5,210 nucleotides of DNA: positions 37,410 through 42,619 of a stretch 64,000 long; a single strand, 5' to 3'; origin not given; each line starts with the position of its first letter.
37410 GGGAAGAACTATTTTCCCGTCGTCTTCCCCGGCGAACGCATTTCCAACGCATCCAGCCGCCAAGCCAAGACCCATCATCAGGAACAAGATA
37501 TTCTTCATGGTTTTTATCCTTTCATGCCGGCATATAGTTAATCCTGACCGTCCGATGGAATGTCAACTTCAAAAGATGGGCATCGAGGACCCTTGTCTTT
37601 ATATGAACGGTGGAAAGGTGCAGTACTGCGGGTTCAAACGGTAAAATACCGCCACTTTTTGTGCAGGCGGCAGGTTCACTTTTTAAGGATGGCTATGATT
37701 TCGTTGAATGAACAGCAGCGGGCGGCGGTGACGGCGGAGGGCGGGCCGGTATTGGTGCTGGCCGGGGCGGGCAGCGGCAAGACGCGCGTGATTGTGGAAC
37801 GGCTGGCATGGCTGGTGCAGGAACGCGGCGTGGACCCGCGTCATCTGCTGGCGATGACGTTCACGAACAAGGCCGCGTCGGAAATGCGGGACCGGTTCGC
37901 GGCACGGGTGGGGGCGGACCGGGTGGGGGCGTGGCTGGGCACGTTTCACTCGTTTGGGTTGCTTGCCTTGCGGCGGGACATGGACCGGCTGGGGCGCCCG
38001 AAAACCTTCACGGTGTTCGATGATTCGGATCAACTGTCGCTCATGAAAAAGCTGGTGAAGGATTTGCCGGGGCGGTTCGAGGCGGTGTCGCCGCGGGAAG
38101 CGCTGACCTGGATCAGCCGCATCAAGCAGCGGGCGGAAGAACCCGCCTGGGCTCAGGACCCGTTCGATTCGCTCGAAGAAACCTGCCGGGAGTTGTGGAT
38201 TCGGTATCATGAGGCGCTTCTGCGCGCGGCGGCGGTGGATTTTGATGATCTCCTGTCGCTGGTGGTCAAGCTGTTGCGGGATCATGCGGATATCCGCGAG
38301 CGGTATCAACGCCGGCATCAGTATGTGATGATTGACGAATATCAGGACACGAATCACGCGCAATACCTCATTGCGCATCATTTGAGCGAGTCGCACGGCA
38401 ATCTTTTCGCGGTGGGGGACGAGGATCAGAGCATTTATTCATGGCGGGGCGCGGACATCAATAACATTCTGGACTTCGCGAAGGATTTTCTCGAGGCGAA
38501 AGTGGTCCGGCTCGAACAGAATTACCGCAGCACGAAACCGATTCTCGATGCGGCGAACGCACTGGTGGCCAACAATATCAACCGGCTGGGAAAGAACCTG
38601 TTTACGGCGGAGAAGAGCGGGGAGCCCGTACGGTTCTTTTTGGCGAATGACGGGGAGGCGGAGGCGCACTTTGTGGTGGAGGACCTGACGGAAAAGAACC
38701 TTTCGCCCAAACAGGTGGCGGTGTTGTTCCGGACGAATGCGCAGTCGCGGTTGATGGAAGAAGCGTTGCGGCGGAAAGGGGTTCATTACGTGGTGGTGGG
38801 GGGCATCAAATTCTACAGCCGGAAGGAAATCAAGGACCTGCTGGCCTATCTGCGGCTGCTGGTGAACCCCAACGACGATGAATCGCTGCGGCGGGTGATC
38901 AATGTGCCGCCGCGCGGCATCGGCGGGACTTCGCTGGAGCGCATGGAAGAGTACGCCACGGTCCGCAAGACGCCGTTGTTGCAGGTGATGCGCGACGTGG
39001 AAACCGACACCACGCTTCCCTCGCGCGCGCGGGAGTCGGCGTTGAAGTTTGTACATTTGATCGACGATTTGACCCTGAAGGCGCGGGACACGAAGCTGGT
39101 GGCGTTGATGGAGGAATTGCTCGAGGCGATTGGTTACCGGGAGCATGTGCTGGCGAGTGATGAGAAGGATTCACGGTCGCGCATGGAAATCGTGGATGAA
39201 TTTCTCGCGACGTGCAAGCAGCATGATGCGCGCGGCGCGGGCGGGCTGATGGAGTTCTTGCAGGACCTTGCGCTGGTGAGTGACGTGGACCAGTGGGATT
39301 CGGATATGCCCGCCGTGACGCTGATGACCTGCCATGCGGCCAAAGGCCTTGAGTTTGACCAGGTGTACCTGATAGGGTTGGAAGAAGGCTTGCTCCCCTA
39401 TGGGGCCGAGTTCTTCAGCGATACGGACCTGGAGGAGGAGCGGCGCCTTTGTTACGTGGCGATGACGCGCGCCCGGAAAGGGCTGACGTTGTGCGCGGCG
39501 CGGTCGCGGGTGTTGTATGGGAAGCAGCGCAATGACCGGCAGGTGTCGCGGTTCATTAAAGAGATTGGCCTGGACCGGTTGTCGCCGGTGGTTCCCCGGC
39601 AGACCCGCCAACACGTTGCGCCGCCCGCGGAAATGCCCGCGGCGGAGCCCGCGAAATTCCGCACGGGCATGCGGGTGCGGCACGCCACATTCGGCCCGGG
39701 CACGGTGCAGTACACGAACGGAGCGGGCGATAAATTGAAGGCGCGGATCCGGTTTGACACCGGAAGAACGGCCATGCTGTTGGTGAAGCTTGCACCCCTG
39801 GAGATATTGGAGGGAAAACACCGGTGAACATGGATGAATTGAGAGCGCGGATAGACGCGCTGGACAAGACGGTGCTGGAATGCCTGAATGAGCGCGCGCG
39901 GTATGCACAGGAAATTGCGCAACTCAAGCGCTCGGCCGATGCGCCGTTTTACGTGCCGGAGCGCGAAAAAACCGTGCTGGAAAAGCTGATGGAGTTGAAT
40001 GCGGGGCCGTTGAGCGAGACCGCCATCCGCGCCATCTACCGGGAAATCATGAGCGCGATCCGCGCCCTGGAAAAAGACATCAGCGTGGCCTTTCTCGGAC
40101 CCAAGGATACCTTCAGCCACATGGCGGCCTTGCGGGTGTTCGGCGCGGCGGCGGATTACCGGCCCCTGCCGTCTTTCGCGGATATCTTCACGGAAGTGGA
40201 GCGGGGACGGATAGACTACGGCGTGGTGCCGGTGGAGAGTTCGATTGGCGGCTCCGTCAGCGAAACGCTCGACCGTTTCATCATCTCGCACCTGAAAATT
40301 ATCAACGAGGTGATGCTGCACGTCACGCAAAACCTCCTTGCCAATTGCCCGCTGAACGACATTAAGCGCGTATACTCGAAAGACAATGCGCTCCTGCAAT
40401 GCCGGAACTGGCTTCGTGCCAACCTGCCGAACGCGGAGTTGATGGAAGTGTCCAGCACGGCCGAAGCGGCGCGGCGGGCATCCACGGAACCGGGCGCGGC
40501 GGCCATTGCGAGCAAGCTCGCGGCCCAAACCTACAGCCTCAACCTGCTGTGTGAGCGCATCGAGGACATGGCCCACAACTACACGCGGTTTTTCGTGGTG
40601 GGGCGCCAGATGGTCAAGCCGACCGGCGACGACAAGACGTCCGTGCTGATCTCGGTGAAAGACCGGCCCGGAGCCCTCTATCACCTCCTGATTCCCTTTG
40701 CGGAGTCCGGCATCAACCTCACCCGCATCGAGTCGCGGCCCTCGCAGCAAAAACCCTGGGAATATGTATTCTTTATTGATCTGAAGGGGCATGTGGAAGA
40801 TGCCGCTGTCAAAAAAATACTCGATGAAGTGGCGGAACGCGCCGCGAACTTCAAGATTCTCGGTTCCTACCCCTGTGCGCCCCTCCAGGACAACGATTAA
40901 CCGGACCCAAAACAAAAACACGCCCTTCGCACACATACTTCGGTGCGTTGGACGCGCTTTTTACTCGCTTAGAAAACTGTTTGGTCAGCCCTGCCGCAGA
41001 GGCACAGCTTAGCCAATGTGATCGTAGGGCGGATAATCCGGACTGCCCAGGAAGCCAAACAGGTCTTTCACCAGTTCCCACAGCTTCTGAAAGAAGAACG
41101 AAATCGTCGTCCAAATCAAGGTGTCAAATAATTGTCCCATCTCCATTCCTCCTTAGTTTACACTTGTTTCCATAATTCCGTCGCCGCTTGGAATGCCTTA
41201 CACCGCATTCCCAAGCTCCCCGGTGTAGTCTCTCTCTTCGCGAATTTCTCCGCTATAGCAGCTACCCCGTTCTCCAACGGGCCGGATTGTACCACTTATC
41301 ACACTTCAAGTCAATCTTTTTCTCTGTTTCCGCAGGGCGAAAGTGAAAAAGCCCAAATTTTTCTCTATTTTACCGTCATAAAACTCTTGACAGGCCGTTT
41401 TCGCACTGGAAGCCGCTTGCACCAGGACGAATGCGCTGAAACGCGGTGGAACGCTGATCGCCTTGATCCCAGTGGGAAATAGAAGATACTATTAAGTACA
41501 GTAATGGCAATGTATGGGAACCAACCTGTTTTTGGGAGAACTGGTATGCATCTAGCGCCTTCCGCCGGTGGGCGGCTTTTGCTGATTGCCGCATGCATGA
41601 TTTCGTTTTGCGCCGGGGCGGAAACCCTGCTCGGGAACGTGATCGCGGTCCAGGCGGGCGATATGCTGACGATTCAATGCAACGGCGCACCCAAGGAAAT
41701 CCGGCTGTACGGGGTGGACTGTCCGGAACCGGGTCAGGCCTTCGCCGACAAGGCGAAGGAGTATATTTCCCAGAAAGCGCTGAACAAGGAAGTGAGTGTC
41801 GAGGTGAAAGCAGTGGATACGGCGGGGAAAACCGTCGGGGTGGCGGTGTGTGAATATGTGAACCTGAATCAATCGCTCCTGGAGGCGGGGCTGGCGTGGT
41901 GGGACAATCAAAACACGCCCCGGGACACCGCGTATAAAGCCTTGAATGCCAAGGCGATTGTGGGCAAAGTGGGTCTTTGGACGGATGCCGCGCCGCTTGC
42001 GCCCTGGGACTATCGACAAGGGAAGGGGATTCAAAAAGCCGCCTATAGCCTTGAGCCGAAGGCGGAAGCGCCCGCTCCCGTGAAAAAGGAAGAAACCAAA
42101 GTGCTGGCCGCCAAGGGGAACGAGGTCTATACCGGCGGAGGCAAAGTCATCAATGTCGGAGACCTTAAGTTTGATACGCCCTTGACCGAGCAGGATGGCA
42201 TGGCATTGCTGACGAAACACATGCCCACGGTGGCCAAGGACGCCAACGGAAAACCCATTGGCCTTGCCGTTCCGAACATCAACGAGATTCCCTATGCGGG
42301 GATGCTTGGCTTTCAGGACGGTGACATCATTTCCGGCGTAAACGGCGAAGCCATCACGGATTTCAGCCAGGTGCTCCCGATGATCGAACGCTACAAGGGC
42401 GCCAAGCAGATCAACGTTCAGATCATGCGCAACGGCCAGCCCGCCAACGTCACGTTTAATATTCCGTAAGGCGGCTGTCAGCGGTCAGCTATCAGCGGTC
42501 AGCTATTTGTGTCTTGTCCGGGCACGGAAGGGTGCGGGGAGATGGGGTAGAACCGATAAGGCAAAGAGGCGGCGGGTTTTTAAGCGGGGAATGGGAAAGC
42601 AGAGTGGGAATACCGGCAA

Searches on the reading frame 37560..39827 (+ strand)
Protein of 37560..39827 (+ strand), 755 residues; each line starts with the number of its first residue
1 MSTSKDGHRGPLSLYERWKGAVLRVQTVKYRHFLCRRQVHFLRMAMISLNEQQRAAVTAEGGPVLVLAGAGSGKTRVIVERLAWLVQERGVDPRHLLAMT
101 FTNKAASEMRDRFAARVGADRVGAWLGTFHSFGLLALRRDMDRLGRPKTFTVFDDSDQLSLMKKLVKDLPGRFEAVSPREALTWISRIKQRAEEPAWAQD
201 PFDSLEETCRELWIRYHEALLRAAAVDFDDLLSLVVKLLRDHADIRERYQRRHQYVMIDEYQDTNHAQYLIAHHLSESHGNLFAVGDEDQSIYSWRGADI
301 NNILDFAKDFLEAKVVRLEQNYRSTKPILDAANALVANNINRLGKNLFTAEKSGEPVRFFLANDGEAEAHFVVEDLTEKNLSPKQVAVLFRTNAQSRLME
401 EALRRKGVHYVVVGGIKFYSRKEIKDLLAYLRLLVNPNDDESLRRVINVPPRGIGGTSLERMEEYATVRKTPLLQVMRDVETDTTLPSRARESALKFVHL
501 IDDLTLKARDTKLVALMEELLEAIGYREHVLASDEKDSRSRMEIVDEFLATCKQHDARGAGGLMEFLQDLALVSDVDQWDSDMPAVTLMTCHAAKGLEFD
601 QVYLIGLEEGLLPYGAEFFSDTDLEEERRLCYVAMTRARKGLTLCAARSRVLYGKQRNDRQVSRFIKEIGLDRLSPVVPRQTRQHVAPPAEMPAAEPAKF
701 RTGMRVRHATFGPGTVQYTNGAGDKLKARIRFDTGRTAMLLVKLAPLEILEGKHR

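Call 68: search_protein_families(library=pfam, proteins=[window:37560-39827:+], max_evalue=0.001)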
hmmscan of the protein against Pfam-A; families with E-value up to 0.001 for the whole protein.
window:37560-39827:+ (755 aa): 8 families
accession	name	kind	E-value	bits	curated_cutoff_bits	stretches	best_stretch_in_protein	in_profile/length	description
PF00580.27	UvrD-helicase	-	6.9e-84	282.2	23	1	49-310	1-270/271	UvrD/REP helicase N-terminal domain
PF13361.12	UvrD_C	-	1.6e-69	235.4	25.6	1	316-647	1-348/350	UvrD-like helicase C-terminal domain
PF13245.12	AAA_19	-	4.9e-23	82.2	25.1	1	53-294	1-132/134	AAA domain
PF13538.12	UvrD_C_2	-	1.3e-09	38.2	27.4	1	586-644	2-51/52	UvrD-like helicase C-terminal domain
PF01443.25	Viral_helicase1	-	1.4e-08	35.3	21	0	587-645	178-227/228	Viral superfamily 1 RNA helicase core domain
PF13604.12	AAA_30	-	1.3e-07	32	27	1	49-156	2-97/191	AAA domain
PF21196.3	PcrA_UvrD_tudor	-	9.1e-05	22.7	23.9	1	703-748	2-47/48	PcrA/UvrD tudor domain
PF13401.12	AAA_22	-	0.00018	22.3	27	0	62-169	6-104/130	AAA domain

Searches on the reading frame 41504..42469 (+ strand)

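Call 14: search_protein_families(library=pfam, proteins=[window:41504-42469:+], max_evalue=0.01)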
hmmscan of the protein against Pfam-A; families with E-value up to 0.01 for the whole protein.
window:41504-42469:+ (321 aa): 3 families
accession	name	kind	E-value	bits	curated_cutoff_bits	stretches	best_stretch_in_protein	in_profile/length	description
PF00565.23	SNase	-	1.1e-15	58.4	21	1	66-160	2-106/107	Staphylococcal nuclease homologue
PF13180.12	PDZ_2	-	5.8e-06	26.9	27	1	253-317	13-77/80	PDZ domain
PF17820.7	PDZ_6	-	0.001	19.2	27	1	268-295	14-41/54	PDZ domain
